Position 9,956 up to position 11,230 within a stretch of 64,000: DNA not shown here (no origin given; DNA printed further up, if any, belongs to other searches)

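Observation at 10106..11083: GDP-mannose 3,5-epimerase (GME)-like gene, a second plant-type nucleotide-sugar enzyme in the island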

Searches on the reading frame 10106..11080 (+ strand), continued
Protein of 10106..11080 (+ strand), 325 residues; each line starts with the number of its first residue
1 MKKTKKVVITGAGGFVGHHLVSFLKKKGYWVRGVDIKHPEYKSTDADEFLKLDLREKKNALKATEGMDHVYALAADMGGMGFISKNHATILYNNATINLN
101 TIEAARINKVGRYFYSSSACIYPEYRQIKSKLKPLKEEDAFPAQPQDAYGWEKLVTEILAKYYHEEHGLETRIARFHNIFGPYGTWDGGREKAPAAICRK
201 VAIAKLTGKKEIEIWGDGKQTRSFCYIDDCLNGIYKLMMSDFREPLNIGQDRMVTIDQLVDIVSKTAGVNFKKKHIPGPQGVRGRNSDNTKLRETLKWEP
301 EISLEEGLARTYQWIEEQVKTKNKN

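Call 41: find_related_loci(query=A1, collection=genome_contigs, flank=10000)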
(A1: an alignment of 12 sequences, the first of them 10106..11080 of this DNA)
Query A1 (325 aa) in genome_contigs; peptide patterns used: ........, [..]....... (x = any residue, [..] = any of these).
600 stretches matched a pattern (row limit reached: there are more); 583 encode a relative of the query (tblastn E <= 1e-3); the best 80 are kept; 80 distinct loci.
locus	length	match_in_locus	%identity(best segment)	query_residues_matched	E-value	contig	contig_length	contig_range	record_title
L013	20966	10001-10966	82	1-322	0e+0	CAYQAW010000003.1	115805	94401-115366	MAG TPA_asm: uncultured Gammaproteobacteria bacterium isolate binchicken_co251_588 genome assembly, contig: NODE_257_len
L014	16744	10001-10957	71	5-323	3e-167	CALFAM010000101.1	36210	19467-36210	MAG: uncultured bacterium isolate R1_Bin_Bin_46_1 genome assembly, contig: c_000003761429, whole genome shotgun sequence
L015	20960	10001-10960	71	1-320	4e-167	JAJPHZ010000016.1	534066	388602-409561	MAG: Proteobacteria bacterium isolate Centralia_MAG_231 k107_9835101, whole genome shotgun sequence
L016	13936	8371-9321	73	6-322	3e-166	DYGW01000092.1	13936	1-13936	MAG TPA_asm: Thermoflexus sp. isolate BE2012_66_11 Afr_mines_BE2012_1981_length_13936_cov_4_385347, whole genome shotgun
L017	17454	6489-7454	70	1-322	3e-166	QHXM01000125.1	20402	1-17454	MAG: Acidobacteria bacterium isolate gp4 AA20 14_0903_12_40cm_200_scaffold_1317_curated, whole genome shotgun sequence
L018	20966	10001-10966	70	1-322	9e-166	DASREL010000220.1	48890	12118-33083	MAG TPA_asm: Vicinamibacterales bacterium isolate SMAG_U10005 k141_1809689, whole genome shotgun sequence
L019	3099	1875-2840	70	1-322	4e-174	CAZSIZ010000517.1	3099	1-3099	MAG TPA_asm: uncultured bacterium isolate SRP077602_co8_260 genome assembly, contig: NODE_43759_length_3099_cov_5.188239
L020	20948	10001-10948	70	6-321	3e-165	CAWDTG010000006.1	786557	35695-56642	MAG: uncultured Acidobacteriaceae bacterium isolate MFD05377.bin.1.149 genome assembly, contig: contig_51300, whole geno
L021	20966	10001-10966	70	1-322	6e-165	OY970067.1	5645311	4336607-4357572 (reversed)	MAG: uncultured candidate division NC10 bacterium isolate MFD01231.bin.c.1 genome assembly, chromosome: 1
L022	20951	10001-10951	72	6-322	1e-164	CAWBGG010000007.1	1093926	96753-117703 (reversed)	MAG: uncultured delta proteobacterium isolate MFD09222.bin.1.50 genome assembly, contig: contig_93721, whole genome shot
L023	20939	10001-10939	72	5-317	7e-164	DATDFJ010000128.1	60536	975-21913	MAG TPA_asm: Chthoniobacterales bacterium isolate SMAG_U223 k141_1504850, whole genome shotgun sequence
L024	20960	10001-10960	72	1-320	2e-163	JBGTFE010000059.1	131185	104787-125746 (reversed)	MAG: Pyrinomonadaceae bacterium isolate JTS-RE184 k141_5310774, whole genome shotgun sequence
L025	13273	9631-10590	70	5-324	2e-163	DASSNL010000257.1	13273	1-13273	MAG TPA_asm: Gemmatimonadaceae bacterium isolate SMAG_U1224 k141_1334117, whole genome shotgun sequence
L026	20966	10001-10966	71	1-322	2e-163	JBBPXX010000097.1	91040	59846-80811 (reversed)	MAG: Pyrinomonadales bacterium isolate bin.105 bin.105_S6Ck141_1369863_length_91040_cov_23.7331, whole genome shotgun se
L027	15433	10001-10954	71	3-320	2e-163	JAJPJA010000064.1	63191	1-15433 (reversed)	MAG: Proteobacteria bacterium isolate Centralia_MAG_399 k107_8561063, whole genome shotgun sequence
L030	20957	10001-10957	71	4-322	8e-163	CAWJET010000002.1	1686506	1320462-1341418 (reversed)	MAG: uncultured delta proteobacterium isolate MFD09222.bin.1.22 genome assembly, contig: contig_45910, whole genome shot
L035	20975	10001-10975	70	1-325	1e-162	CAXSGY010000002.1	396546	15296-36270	MAG: uncultured Pyrinomonadaceae bacterium isolate private_X4_metawrap_bin.9 genome assembly, contig: private_X4_metawra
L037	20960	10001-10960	71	3-322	1e-162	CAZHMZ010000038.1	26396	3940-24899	MAG TPA_asm: uncultured Anaerolineaceae bacterium isolate SRP192927_co3_506 genome assembly, contig: NODE_3647_length_26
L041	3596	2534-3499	69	1-322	2e-169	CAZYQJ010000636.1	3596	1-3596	MAG TPA_asm: uncultured Litorilinea sp. isolate SRP268622_co1_330 genome assembly, contig: NODE_66720_length_3596_cov_4.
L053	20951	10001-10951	71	4-320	3e-161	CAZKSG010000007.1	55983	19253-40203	MAG TPA_asm: uncultured Anaerolinea sp. isolate binchicken_co197_557 genome assembly, contig: NODE_568_length_55983_cov_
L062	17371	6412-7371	70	1-320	4e-160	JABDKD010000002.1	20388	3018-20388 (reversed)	MAG: Pyrinomonadaceae bacterium isolate SS_bin_40 k127_3700253, whole genome shotgun sequence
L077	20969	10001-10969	68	1-323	9e-159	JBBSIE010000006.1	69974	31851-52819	MAG: Pyrinomonadales bacterium isolate LS3_sbin.26 LS3_sbin.26_K_405269_L_69974_cov_27.0652, whole genome shotgun sequen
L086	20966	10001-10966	68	1-319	1e-157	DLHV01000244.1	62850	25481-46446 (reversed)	MAG TPA_asm: Chloracidobacterium sp. UBA7659 UBA7659_contig_34776, whole genome shotgun sequence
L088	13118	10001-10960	68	6-325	7e-158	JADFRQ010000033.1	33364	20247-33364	MAG: Chloroflexota bacterium isolate B88T1L10 B88T1L10_NODE1448, whole genome shotgun sequence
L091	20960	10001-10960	70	1-320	3e-157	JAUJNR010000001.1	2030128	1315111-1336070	MAG: Pyrinomonadaceae bacterium isolate YX2bin36 opera_contig_1, whole genome shotgun sequence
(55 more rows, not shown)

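Call 46: search_protein_representatives(protein=window:10106-11080:+)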
Query: 325 residues. Proteins with E-value up to 0.001 (for the whole library): 50661; up to 1e-10: 16535; up to 1e-30: 1155. The best 150 are listed.
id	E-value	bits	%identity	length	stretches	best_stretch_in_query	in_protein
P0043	3.8e-178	608.2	79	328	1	3-320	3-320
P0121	3.9e-155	532.6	70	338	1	4-320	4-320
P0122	3.0e-124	431.1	68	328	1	1-260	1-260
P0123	3.8e-115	401.2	55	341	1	6-320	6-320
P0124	7.4e-115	400.2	57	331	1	1-320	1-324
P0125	1.8e-111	389.1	54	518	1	6-319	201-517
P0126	1.3e-109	383.0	54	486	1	6-322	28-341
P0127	7.4e-109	380.5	56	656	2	5-183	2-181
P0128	3.1e-108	378.5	55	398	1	7-321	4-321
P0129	5.3e-107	374.4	52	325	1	5-320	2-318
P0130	6.1e-107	374.2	54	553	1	6-319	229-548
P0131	6.4e-107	374.2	63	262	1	5-257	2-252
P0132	1.2e-106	373.2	51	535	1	5-323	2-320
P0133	3.6e-106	371.7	54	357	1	6-321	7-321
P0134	1.9e-104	366.0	55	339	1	5-322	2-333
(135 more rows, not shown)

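Call 47: search_protein_families(library=pfam, proteins=[L024:7442-9922:+, L091:6383-7414:+, L088:11247-12641:+, L062:8919-9836:+, L041:1287-2543:+, L077:12340-13854:+, L027:11800-13260:+, L035:14282-15532:+, L030:9073-9909:+, L086:11004-11855:+], max_evalue=0.00001)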
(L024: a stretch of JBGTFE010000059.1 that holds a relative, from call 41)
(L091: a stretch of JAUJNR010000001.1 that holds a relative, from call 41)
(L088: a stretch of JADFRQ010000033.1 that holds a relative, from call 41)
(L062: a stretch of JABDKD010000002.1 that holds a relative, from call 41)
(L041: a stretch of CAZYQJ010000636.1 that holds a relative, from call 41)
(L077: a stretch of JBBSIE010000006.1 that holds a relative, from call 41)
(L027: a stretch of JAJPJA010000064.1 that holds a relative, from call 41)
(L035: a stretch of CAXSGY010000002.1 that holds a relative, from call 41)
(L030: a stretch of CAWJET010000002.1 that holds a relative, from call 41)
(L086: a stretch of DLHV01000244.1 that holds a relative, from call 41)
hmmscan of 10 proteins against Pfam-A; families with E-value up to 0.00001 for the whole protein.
L024:7442-9922:+ (827 aa): 5 families
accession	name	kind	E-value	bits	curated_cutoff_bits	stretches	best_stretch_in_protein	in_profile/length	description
PF02706.20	Wzz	-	4.3e-12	46.6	25.5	1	47-136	5-90/91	Chain length determinant protein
PF13614.12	AAA_31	-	4.3e-10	40.3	27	1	640-772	14-149/177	AAA domain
PF10609.15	ParA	-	2.4e-08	34.2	27.1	1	630-808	6-181/246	NUBPL iron-transfer P-loop NTPase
PF01656.29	CbiA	-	1.2e-07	32.2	25.4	1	639-807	10-88/125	CobQ/CobB/MinD/ParA nucleotide binding domain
PF13807.11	GNVR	-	3.4e-07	30.5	27.7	1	472-542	9-79/82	G-rich domain on putative tyrosine kinase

L091:6383-7414:+ (344 aa): 3 families
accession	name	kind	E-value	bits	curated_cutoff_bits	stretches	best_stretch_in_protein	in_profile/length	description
PF10531.15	SLBB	-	1.1e-19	70.5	27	2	238-282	2-46/55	SLBB domain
PF02563.21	Poly_export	-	7.8e-16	58.5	28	1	61-135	2-75/77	Polysaccharide biosynthesis/export protein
PF22461.2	SLBB_2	-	1.4e-15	57.6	27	1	237-317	2-79/79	SLBB domain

L088:11247-12641:+ (465 aa): 5 families
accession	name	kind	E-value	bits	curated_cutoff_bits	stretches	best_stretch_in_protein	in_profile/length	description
PF03721.20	UDPG_MGDP_dh_N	-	1.8e-39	135.7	27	1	6-188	4-185/187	UDP-glucose/GDP-mannose dehydrogenase family, NAD binding domain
PF00984.24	UDPG_MGDP_dh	-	2.4e-24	85.7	25.4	1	207-300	1-93/94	UDP-glucose/GDP-mannose dehydrogenase family, central domain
PF03720.21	UDPG_MGDP_dh_C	-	5.3e-19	68.9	30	1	321-422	1-102/103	UDP-glucose/GDP-mannose dehydrogenase family, UDP binding domain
PF03446.21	NAD_binding_2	-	8.7e-10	39.3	21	0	6-88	3-67/161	NAD binding domain of 6-phosphogluconate dehydrogenase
PF02826.25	2-Hacid_dh_C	-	1.7e-07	31.3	25.1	0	340-393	49-100/178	D-isomer specific 2-hydroxyacid dehydrogenase, NAD binding domain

L062:8919-9836:+ (306 aa): 2 families
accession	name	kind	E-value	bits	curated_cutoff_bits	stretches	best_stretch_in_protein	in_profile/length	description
PF00535.33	Glycos_transf_2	-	1.1e-15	58.4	23.3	1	6-118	2-113/168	Glycosyl transferase family 2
PF13641.12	Glyco_tranf_2_3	-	3.1e-11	44.2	27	1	4-215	3-209/230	Glycosyltransferase like family 2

L041:1287-2543:+ (419 aa): 5 families
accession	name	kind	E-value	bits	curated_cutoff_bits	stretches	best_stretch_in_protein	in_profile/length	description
PF13579.12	Glyco_trans_4_4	-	9.1e-22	78.5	29.7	1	21-200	7-158/158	Glycosyl transferase 4-like domain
PF00534.26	Glycos_transf_1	-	1.9e-20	73.6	26.4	1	223-382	14-170/172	Glycosyl transferases group 1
PF13692.12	Glyco_trans_1_4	-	1.3e-19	71.3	27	1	225-370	2-142/142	Glycosyl transferases group 1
PF13439.12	Glyco_transf_4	-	4.6e-15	56.5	28.5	1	23-205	10-170/170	Glycosyltransferase Family 4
PF13524.12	Glyco_trans_1_2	-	4.1e-06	27.2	25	1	250-395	10-139/144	Glycosyl transferase-like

L077:12340-13854:+ (505 aa): 2 families
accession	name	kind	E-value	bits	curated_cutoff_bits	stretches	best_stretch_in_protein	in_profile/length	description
PF13440.11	Polysacc_synt_3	-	9.6e-14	51.7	23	1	42-332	6-280/293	Polysaccharide biosynthesis protein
PF01943.22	Polysacc_synt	-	2e-09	37.7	28.2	1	18-295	6-273/274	Polysaccharide biosynthesis protein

L027:11800-13260:+ (487 aa): 2 families
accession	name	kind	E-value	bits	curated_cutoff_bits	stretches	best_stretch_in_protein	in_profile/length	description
PF02397.22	Bac_transf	-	6.7e-52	176.1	27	1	288-481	1-178/179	Bacterial sugar transferase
PF13727.12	CoA_binding_3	-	7.5e-11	42.8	25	1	95-216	16-136/175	CoA-binding domain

L035:14282-15532:+ (417 aa): 2 families
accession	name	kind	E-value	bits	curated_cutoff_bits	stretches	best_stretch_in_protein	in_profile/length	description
PF00534.26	Glycos_transf_1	-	3.1e-29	102.1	26.4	1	221-391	4-171/172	Glycosyl transferases group 1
PF13692.12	Glyco_trans_1_4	-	1.3e-26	94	27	1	234-378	3-142/142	Glycosyl transferases group 1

L030:9073-9909:+ (279 aa): 1 family
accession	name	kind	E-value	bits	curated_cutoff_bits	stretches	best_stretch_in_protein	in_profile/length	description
PF03808.19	Glyco_tran_WecG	-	3e-55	187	27.4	1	78-247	1-167/168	Glycosyl transferase WecG/TagA/CpsF family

L086:11004-11855:+ (284 aa): 8 families
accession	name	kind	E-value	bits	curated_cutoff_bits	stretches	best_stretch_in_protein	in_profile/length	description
PF13649.12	Methyltransf_25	-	1.5e-17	64.5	27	1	71-158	1-88/97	Methyltransferase domain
PF13847.12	Methyltransf_31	-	3.7e-17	62.8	27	1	68-160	4-98/145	Methyltransferase domain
PF08241.18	Methyltransf_11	-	2.9e-16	60.3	21.2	1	72-159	1-83/95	Methyltransferase domain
PF13489.12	Methyltransf_23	-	2.8e-15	56.9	27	1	58-199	14-137/164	Methyltransferase domain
PF08242.18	Methyltransf_12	-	1.7e-14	54.8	30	1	72-161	1-90/98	Methyltransferase domain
PF09445.16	Methyltransf_15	-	5.9e-08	32.9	22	1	69-141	2-76/165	RNA cap guanine-N2 methyltransferase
PF02353.26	CMAS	-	2.4e-07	30.8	27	1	67-148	62-139/273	Mycolic acid cyclopropane synthetase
PF01209.24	Ubie_methyltran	-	8e-06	25.8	20.1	0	66-145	46-126/233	ubiE/COQ5 methyltransferase family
